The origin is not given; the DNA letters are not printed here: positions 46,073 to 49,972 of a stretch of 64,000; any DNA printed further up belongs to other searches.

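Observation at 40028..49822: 3264-aa alpha-solenoid/TPR protein encoded immediately upstream of argC-argB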

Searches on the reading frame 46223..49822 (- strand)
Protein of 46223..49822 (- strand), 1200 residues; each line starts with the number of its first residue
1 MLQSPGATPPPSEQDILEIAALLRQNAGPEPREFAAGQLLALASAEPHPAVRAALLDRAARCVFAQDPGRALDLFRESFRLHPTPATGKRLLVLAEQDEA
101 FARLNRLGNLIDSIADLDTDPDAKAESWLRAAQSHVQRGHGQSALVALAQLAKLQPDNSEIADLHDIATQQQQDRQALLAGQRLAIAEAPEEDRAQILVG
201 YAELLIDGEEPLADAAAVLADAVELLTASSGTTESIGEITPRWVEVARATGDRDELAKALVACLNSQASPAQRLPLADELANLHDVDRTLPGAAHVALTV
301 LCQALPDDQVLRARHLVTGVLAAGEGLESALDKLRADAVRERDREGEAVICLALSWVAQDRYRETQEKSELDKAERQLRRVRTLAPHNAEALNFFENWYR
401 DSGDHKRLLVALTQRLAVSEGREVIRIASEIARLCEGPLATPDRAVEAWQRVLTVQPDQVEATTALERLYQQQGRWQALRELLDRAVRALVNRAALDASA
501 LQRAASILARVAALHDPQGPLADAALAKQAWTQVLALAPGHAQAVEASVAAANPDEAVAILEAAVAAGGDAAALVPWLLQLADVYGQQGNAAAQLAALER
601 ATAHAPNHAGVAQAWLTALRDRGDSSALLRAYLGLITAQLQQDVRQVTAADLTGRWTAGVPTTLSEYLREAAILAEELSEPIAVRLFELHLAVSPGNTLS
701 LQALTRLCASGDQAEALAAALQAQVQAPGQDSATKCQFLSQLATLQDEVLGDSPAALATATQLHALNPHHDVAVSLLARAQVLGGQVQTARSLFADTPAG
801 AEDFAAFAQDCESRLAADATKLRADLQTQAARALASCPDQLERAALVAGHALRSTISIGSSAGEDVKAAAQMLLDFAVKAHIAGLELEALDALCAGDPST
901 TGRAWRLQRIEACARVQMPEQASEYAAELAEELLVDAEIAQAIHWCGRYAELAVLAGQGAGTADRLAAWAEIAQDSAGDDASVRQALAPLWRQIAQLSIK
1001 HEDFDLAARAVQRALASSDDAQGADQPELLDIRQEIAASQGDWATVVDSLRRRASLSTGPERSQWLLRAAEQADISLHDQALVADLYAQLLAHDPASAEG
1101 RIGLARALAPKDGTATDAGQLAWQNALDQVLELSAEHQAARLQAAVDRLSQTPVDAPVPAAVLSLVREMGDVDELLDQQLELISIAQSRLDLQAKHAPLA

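Call 32: search_protein_representatives(protein=window:46223-49822:-)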
Query: 1200 residues. Proteins with E-value up to 0.001 (for the whole library): 1888; up to 1e-10: 916; up to 1e-30: 274. The best 150 are listed.
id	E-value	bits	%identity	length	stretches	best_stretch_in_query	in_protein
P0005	0.0e+00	2501.7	84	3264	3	1-1200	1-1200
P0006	1.3e-219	748.5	41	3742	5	1-1198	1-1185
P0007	4.9e-181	620.8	37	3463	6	3-1196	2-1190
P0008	7.1e-175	600.4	37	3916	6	1-1193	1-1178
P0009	3.4e-171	588.2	39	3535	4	13-1200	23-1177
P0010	1.7e-170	585.9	37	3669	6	2-1192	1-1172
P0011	3.4e-155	535.2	37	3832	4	1-1195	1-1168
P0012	1.8e-140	486.5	37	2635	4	3-1097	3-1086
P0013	1.5e-134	466.9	37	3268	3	9-1190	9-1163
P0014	1.0e-127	444.2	32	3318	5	9-1193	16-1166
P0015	1.1e-127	444.2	35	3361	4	32-1192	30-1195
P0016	1.1e-121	424.3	38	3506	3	7-1190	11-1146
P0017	2.1e-118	413.4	35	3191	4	1-1197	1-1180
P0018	2.2e-118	413.3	33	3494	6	11-1194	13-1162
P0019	6.6e-111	388.6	32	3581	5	10-1190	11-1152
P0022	7.2e-100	352.1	30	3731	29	369-491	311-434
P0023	9.7e-95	335.1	31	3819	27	369-543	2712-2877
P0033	1.1e-80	288.6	28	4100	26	372-487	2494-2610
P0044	6.0e-72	259.6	30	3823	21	340-497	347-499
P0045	1.1e-71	258.7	30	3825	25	369-487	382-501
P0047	4.5e-69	250.1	30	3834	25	369-488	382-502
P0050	9.3e-69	249.0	31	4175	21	362-547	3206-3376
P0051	3.8e-68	247.0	30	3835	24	367-549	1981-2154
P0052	2.8e-67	244.1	30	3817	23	246-515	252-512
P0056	1.0e-66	242.3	28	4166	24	379-496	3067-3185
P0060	2.3e-64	234.5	28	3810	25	366-546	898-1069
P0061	2.6e-64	234.3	29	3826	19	233-617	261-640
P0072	5.1e-60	220.1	31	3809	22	371-771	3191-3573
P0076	2.0e-59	218.2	29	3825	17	19-496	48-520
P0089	5.9e-56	206.7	29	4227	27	369-510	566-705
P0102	1.5e-53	198.6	26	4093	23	415-490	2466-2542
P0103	1.6e-53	198.6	28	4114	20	368-491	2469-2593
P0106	1.3e-52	195.6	27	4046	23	292-547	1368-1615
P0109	5.7e-52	193.5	32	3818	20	41-593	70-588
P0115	5.3e-51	190.3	28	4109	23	376-488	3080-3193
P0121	3.3e-50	187.6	28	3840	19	369-624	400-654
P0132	6.5e-48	180.0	27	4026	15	369-609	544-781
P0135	1.2e-47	179.1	29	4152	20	370-779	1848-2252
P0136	2.2e-47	178.3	29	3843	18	45-600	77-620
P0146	2.6e-46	174.7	27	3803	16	370-550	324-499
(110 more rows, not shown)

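Call 33: list_cluster_members(proteins=[P0005, P0006, P0007, P0008, P0011, P0022, P0023, P0044, P0045, P0076])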
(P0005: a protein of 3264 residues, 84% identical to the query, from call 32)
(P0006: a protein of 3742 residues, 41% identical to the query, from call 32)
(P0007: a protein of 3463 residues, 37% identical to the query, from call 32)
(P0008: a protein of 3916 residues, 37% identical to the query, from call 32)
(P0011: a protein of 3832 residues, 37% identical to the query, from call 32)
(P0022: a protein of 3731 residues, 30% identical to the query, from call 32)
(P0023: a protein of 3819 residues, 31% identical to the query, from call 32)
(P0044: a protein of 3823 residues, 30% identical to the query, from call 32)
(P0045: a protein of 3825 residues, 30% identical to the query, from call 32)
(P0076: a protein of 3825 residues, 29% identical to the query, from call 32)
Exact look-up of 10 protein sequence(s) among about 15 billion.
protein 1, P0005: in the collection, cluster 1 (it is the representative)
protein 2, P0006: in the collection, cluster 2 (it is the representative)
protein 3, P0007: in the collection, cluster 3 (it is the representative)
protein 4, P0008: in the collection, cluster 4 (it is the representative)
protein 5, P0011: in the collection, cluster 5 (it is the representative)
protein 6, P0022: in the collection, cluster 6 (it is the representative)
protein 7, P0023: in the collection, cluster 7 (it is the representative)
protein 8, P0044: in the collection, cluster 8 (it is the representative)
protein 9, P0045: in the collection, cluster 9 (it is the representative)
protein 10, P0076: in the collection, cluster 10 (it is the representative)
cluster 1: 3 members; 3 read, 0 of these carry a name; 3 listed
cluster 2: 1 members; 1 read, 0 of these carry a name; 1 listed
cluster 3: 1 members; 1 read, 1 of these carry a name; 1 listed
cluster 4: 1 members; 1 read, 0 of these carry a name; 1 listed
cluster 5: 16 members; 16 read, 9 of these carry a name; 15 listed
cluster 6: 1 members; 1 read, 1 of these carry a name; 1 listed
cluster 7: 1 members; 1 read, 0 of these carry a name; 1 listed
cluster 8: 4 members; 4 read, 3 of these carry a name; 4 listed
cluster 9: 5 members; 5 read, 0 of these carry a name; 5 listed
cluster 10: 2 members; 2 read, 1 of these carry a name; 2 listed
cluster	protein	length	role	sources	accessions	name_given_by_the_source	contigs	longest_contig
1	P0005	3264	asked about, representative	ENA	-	-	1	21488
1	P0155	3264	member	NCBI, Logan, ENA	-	-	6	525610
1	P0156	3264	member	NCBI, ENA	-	-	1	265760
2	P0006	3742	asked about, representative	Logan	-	-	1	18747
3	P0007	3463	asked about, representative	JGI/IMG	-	tetratricopeptide (TPR) repeat protein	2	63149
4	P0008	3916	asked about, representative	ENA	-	-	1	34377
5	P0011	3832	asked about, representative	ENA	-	-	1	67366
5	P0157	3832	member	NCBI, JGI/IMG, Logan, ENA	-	tetratricopeptide (TPR) repeat protein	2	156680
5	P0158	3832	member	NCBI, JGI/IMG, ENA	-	tetratricopeptide (TPR) repeat protein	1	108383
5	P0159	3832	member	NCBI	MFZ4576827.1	MAG: tetratricopeptide repeat protein [Myxococcota bacterium]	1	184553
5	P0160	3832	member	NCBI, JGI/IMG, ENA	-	tetratricopeptide (TPR) repeat protein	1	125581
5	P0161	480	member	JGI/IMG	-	tetratricopeptide (TPR) repeat protein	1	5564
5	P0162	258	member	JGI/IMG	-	tetratricopeptide (TPR) repeat protein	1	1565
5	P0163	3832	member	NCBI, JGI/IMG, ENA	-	tetratricopeptide (TPR) repeat protein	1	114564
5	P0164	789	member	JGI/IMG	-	tetratricopeptide (TPR) repeat protein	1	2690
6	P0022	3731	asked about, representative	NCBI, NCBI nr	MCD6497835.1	MAG: tetratricopeptide repeat protein [Deltaproteobacteria bacterium] | tetratricopeptide repeat protein [Deltaproteobacteria bacterium]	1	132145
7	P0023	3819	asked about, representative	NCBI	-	-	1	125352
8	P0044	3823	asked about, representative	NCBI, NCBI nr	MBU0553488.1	tetratricopeptide repeat protein [Myxococcota bacterium]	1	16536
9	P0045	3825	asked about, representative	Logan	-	-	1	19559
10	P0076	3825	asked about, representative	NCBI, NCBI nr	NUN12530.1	MAG: tetratricopeptide repeat protein [Myxococcales bacterium] | tetratricopeptide repeat protein [Myxococcales bacterium]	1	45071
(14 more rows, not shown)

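Call 34: find_encoding_contigs(protein=P0011, flank=10000, max_places=3)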
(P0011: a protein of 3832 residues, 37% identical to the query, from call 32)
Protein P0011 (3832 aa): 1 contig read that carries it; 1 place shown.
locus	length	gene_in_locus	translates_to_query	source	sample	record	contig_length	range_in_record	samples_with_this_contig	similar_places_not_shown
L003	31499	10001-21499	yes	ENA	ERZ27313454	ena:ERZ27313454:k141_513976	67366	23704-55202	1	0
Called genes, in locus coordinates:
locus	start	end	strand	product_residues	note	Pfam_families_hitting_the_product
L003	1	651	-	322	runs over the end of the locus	PF10728:DUF2520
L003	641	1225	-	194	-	PF01467:CTP_transf_like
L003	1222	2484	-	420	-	PF07075:NamZ_N, PF20732:NamZ_C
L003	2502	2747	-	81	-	-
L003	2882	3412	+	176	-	-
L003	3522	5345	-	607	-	PF07690:MFS_1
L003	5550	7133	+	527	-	-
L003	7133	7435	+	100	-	-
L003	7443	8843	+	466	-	PF00270:DEAD, PF04851:ResIII, PF00271:Helicase_C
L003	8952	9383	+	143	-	PF06445:GyrI-like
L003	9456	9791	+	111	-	PF01050:MannoseP_isomer, PF07385:Lyx_isomer (faint), PF07883:Cupin_2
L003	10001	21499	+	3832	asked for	PF07719:TPR_2 (faint), PF13174:TPR_6 (faint), PF13181:TPR_8 (faint), PF13414:TPR_11 (faint), PF25064:ARM_TT21_5th (faint), PF00515:TPR_1 (faint), PF14559:TPR_19 (weak)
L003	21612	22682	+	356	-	PF01118:Semialdhyde_dh, PF02774:Semialdhyde_dhC, PF22698:Semialdhyde_dhC_1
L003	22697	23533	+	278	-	PF00696:AA_kinase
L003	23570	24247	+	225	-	-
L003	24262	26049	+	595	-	PF00515:TPR_1 (faint), PF07719:TPR_2 (faint), PF13374:TPR_10 (faint), PF13414:TPR_11 (faint), PF13432:TPR_16 (weak), PF23914:TPR_CcmH_CycH, PF13432:TPR_16 (weak), PF14559:TPR_19 (weak), +2 more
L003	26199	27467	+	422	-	PF00764:Arginosuc_synth, PF20979:Arginosuc_syn_C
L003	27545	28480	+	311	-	PF13793:Pribosyltran_N, PF00156:Pribosyltran, PF14572:Pribosyl_synth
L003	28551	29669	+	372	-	PF13103:TonB_2 (weak), PF03544:TonB_C (weak)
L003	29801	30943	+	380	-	PF13485:Peptidase_MA_2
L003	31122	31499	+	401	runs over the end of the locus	-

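Call 35: find_encoding_contigs(protein=P0076, flank=10000, max_places=2)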
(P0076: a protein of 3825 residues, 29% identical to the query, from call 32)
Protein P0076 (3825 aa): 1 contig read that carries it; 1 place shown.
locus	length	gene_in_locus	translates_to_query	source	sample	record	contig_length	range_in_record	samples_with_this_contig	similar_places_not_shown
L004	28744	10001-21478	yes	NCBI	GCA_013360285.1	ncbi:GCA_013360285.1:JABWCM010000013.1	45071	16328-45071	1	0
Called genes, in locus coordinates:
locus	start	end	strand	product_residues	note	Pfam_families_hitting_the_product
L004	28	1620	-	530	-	PF00009:GTP_EFTU, PF01926:MMR_HSR1 (weak), PF22042:EF-G_D2, PF16658:RF3_C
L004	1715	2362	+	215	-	PF13521:AAA_28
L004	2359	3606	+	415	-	PF02321:OEP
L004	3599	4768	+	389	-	PF25973:BSH_CzcB (weak), PF25954:Beta-barrel_RND_2 (weak), PF25989:YknX_C (weak)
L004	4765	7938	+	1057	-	PF00873:ACR_tran, PF03176:MMPL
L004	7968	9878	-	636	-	PF11617:Cu-binding_MopE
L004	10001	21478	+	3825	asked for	PF13428:TPR_14 (faint), PF00515:TPR_1 (faint), PF07719:TPR_2 (faint), PF13176:TPR_7 (faint), PF13181:TPR_8 (faint), PF14559:TPR_19 (faint), PF25064:ARM_TT21_5th (weak), PF13424:TPR_12 (weak), +4 more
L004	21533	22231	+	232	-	PF00174:Oxidored_molyb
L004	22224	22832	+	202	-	PF16357:PepSY_TM_like_2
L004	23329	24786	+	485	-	PF13396:PLDc_N (weak), PF13091:PLDc_2, PF00614:PLDc (faint), PF13091:PLDc_2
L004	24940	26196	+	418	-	PF26549:Tricorn_N (faint)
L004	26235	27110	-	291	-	PF02634:FdhD-NarQ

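Call 36: find_encoding_contigs(protein=P0022, flank=10000, max_places=2)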
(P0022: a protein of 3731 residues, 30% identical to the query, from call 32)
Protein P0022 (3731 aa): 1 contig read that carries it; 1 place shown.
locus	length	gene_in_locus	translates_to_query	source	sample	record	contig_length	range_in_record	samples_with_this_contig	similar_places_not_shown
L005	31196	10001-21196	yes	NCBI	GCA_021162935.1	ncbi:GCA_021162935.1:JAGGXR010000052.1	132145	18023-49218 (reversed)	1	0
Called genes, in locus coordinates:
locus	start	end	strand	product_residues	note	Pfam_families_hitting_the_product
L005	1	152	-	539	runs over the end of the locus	-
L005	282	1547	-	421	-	PF00365:PFK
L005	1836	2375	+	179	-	PF15919:HicB_lk_antitox (weak)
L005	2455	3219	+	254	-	-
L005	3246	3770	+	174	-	PF18306:LDcluster4, PF03641:Lysine_decarbox (weak)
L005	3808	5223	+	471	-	PF01171:ATP_bind_3, PF11734:TilS_C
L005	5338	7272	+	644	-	PF06068:TIP49 (weak), PF00004:AAA, PF07728:AAA_5 (weak), PF17862:AAA_lid_3, PF01434:Peptidase_M41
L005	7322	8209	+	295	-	PF00809:Pterin_bind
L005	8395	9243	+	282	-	PF00072:Response_reg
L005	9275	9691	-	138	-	PF01402:RHH_1 (weak), PF08753:NikR_C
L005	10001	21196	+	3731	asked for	PF00515:TPR_1 (faint), PF07719:TPR_2 (faint), PF13174:TPR_6 (faint), PF13176:TPR_7 (faint), PF13181:TPR_8 (faint), PF13424:TPR_12 (weak), PF14559:TPR_19 (weak), PF13424:TPR_12 (weak), +8 more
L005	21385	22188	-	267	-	PF00520:Ion_trans, PF07885:Ion_trans_2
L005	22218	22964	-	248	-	PF19620:DUF6125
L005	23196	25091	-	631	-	PF17297:PEPCK_N, PF01293:PEPCK_ATP, PF00821:PEPCK_GTP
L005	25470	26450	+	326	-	PF08100:Dimerisation, PF00891:Methyltransf_2, PF13489:Methyltransf_23, PF05175:MTS (weak), PF08241:Methyltransf_11 (faint), PF08242:Methyltransf_12 (weak), PF13649:Methyltransf_25, PF13847:Methyltransf_31 (faint)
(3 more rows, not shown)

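Call 37: list_cluster_members(proteins=[P0047, P0051, P0052, P0061, P0109, P0072, P0060, P0136, P0121, P0146])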
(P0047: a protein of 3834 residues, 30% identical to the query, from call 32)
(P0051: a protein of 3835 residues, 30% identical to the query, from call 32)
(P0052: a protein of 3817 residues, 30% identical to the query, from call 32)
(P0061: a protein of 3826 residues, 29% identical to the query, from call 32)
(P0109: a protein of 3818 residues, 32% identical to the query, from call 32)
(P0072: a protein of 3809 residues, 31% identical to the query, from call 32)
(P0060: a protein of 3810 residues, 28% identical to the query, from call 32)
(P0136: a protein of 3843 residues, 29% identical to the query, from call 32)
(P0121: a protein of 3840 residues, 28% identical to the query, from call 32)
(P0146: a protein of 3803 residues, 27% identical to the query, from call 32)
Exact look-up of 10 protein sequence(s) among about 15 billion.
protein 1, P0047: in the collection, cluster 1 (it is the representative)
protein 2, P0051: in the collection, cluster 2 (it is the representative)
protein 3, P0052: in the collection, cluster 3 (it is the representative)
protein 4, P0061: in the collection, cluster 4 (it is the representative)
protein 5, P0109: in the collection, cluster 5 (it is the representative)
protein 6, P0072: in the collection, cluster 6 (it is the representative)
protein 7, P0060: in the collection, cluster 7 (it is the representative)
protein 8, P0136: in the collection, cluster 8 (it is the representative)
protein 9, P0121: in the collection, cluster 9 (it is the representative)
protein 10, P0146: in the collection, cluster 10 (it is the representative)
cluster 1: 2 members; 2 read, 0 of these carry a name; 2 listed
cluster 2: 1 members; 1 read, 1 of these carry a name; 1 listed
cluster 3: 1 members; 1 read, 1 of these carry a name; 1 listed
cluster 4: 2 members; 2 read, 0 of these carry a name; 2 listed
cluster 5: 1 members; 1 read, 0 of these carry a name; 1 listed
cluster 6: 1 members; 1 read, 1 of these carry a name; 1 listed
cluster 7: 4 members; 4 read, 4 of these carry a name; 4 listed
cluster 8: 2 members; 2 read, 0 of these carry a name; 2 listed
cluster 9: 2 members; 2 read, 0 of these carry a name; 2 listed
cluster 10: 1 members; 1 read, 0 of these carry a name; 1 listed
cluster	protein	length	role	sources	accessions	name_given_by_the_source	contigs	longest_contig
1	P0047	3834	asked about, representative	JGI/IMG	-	-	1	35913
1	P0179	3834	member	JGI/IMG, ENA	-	-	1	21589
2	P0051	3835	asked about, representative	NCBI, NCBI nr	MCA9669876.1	MAG: tetratricopeptide repeat protein [Myxococcales bacterium] | tetratricopeptide repeat protein [Myxococcales bacterium]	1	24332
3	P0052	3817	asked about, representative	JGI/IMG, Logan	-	tetratricopeptide (TPR) repeat protein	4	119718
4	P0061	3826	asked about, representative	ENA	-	-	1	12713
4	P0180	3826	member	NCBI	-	-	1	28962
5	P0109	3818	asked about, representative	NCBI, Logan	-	-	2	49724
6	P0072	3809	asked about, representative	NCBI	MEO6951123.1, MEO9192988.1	MAG: tetratricopeptide repeat protein [Polyangia bacterium]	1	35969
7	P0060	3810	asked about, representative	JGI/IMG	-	tetratricopeptide (TPR) repeat protein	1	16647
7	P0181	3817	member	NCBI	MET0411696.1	MAG: tetratricopeptide repeat protein [Polyangiaceae bacterium]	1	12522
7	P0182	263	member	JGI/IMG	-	hypothetical protein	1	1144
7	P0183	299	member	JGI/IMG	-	hypothetical protein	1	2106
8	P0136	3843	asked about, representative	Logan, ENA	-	-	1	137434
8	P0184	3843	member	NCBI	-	-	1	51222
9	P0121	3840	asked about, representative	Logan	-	-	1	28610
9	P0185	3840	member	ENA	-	-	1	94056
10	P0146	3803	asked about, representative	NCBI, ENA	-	-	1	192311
